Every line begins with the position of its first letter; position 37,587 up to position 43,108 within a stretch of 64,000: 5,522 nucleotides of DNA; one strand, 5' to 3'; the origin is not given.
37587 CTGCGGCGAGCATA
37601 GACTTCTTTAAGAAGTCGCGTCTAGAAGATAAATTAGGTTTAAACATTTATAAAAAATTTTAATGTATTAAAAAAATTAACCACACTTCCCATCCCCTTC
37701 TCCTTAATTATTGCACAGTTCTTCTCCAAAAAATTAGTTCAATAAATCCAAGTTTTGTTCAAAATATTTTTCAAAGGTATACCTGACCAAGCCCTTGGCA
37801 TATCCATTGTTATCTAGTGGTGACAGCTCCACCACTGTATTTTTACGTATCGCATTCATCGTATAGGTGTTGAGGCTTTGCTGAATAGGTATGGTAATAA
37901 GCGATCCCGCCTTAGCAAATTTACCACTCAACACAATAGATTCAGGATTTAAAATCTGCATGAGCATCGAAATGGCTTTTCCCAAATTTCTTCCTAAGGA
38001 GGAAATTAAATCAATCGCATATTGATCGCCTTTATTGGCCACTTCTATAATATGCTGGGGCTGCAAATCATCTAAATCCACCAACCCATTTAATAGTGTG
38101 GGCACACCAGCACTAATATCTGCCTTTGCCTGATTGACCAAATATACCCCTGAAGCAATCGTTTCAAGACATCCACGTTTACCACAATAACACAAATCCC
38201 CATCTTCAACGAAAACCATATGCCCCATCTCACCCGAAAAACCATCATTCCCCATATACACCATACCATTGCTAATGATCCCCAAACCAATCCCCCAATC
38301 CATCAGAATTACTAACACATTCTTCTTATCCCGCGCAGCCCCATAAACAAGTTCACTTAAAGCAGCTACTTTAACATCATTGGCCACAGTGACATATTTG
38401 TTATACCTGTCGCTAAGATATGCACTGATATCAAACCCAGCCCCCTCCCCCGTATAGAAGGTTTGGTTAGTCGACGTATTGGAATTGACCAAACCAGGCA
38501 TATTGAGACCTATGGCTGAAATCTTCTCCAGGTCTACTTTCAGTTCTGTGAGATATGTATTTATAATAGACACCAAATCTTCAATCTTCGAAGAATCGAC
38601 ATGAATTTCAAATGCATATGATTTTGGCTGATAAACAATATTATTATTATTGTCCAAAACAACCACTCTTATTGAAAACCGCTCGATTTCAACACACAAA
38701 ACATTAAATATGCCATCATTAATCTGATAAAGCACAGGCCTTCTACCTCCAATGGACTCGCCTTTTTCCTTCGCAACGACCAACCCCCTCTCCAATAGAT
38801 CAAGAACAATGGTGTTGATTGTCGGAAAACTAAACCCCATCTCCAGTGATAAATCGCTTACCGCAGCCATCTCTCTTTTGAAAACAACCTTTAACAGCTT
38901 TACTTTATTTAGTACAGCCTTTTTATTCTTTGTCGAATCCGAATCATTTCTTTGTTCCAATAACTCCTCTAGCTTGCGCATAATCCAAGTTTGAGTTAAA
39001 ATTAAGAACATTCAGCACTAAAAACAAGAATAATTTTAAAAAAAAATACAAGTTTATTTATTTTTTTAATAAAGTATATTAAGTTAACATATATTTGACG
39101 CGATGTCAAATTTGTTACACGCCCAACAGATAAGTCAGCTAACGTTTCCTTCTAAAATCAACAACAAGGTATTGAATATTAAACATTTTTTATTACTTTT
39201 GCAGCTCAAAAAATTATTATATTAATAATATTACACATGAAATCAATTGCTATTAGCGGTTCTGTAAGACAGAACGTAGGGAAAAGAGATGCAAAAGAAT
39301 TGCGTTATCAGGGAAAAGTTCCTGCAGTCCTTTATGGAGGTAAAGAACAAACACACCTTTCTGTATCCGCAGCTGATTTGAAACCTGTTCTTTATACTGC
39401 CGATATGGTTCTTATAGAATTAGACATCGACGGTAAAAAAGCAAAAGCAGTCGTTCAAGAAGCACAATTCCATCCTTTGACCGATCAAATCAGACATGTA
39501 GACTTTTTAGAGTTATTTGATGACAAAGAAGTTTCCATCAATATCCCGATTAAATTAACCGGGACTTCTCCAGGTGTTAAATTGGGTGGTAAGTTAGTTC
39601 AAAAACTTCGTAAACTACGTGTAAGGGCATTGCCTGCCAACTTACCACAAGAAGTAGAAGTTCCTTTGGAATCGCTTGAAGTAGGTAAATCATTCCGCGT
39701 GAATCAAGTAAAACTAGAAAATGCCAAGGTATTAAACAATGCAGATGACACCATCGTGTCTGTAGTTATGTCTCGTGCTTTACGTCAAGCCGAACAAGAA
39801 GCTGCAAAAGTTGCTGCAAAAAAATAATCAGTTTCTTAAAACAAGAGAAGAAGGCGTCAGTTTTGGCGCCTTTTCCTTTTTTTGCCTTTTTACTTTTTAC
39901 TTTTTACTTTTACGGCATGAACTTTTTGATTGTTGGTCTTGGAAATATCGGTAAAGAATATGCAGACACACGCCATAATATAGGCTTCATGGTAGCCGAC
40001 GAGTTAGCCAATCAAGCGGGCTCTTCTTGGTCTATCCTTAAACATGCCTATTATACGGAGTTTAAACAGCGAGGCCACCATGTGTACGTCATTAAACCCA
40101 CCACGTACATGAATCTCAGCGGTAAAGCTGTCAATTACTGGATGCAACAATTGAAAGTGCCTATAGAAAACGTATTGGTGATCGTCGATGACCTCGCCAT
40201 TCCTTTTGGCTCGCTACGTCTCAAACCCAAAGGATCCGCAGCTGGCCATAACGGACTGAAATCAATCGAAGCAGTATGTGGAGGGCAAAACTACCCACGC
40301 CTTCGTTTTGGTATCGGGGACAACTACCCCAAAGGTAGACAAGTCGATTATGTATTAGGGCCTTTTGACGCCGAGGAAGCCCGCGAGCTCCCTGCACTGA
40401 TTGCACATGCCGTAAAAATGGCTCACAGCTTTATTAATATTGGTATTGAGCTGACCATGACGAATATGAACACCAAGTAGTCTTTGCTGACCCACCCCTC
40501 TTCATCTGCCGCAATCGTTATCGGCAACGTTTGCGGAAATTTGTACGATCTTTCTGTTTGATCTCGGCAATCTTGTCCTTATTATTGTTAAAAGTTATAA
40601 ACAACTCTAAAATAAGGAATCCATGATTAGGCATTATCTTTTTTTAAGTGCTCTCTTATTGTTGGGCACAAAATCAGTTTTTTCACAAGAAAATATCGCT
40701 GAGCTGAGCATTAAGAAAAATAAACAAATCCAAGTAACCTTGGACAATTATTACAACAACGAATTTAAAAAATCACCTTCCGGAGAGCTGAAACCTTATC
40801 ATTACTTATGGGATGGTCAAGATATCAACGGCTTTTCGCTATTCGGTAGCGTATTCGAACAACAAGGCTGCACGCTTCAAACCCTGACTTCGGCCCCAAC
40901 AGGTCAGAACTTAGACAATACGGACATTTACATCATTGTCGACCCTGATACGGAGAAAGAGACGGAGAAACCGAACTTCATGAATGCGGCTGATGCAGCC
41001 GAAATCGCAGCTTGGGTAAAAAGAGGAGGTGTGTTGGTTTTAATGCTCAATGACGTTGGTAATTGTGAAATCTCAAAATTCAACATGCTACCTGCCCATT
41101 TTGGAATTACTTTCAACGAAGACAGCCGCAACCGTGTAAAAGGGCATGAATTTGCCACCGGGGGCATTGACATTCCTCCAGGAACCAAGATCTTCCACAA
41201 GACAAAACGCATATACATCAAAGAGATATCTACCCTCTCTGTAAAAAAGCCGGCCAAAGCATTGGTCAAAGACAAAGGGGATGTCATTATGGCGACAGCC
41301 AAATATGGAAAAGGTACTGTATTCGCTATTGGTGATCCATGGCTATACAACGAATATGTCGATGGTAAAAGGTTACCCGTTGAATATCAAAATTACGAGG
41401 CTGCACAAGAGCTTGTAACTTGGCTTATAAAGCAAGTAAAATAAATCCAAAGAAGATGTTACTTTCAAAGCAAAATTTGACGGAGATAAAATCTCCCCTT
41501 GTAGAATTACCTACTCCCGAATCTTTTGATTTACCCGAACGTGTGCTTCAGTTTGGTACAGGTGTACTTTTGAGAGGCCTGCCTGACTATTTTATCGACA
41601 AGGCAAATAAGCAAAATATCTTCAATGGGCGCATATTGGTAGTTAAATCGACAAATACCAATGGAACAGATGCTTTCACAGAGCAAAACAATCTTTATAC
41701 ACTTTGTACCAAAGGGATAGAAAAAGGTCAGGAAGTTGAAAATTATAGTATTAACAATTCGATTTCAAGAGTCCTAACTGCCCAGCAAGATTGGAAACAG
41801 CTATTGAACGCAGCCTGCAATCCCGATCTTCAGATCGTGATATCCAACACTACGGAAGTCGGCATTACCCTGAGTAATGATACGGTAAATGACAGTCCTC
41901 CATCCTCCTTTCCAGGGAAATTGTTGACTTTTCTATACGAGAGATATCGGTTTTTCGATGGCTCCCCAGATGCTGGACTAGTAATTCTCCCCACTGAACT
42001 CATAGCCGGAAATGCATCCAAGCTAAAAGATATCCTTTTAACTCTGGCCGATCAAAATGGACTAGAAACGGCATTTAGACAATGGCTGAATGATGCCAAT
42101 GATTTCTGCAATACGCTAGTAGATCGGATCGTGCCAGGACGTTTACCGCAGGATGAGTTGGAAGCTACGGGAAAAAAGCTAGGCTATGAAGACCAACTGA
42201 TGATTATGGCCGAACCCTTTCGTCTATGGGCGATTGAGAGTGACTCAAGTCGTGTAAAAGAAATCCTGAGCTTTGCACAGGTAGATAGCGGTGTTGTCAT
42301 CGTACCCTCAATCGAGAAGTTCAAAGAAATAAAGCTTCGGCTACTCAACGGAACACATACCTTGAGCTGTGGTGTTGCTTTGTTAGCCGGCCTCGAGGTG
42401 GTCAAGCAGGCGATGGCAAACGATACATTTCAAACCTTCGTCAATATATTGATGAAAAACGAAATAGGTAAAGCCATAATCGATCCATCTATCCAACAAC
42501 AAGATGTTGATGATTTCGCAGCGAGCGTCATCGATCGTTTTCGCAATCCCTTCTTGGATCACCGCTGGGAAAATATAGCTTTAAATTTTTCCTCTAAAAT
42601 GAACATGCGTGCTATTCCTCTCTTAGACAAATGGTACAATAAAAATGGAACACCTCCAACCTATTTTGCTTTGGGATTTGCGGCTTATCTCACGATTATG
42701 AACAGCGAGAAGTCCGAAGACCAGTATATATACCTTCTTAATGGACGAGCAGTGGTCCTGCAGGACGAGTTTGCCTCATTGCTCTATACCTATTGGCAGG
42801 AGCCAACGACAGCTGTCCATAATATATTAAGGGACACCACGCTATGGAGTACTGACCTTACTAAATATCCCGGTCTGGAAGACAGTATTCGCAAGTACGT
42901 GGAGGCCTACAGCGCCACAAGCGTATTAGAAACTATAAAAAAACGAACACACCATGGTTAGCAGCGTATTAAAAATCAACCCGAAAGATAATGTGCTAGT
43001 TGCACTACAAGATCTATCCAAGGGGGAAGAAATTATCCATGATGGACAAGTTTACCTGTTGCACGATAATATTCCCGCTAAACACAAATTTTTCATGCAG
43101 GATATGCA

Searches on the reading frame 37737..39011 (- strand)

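Call 65: search_protein_families(library=pfam, proteins=[window:37737-39011:-], max_evalue=0.001)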
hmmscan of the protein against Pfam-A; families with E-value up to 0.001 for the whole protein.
window:37737-39011:- (425 aa): 1 family
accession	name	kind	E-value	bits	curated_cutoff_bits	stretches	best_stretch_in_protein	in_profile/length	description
PF00480.26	ROK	-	7.5e-53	180.4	22.9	1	105-402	2-282/294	ROK family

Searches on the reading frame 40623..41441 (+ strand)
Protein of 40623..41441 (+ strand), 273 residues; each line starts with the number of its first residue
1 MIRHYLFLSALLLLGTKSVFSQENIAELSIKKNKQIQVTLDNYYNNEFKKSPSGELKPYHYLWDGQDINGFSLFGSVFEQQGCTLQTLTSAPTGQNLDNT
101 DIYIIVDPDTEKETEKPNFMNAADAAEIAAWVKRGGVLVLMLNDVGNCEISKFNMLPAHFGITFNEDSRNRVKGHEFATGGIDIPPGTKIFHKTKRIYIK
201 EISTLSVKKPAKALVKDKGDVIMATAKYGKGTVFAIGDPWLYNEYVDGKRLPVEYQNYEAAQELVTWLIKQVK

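Call 65: search_protein_families(library=pfam, proteins=[window:40623-41441:+], max_evalue=0.001)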
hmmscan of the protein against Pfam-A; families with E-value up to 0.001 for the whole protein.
window:40623-41441:+ (273 aa): 1 family
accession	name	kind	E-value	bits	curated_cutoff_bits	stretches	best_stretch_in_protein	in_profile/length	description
PF14258.12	DUF4350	-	1.1e-05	26.3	30.4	1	69-241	7-162/181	Domain of unknown function (DUF4350)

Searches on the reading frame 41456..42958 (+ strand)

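Call 65: search_protein_families(library=pfam, proteins=[window:41456-42958:+], max_evalue=0.001)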
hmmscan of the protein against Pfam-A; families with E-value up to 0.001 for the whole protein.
window:41456-42958:+ (501 aa): 2 families
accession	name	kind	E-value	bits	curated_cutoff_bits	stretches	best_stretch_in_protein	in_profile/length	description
PF01232.29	Mannitol_dh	-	1.5e-27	97.3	27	1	29-265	2-190/199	Mannitol dehydrogenase Rossmann domain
PF08125.19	Mannitol_dh_C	-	1.3e-26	93.7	30.7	1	286-485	2-189/190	Mannitol dehydrogenase C-terminal domain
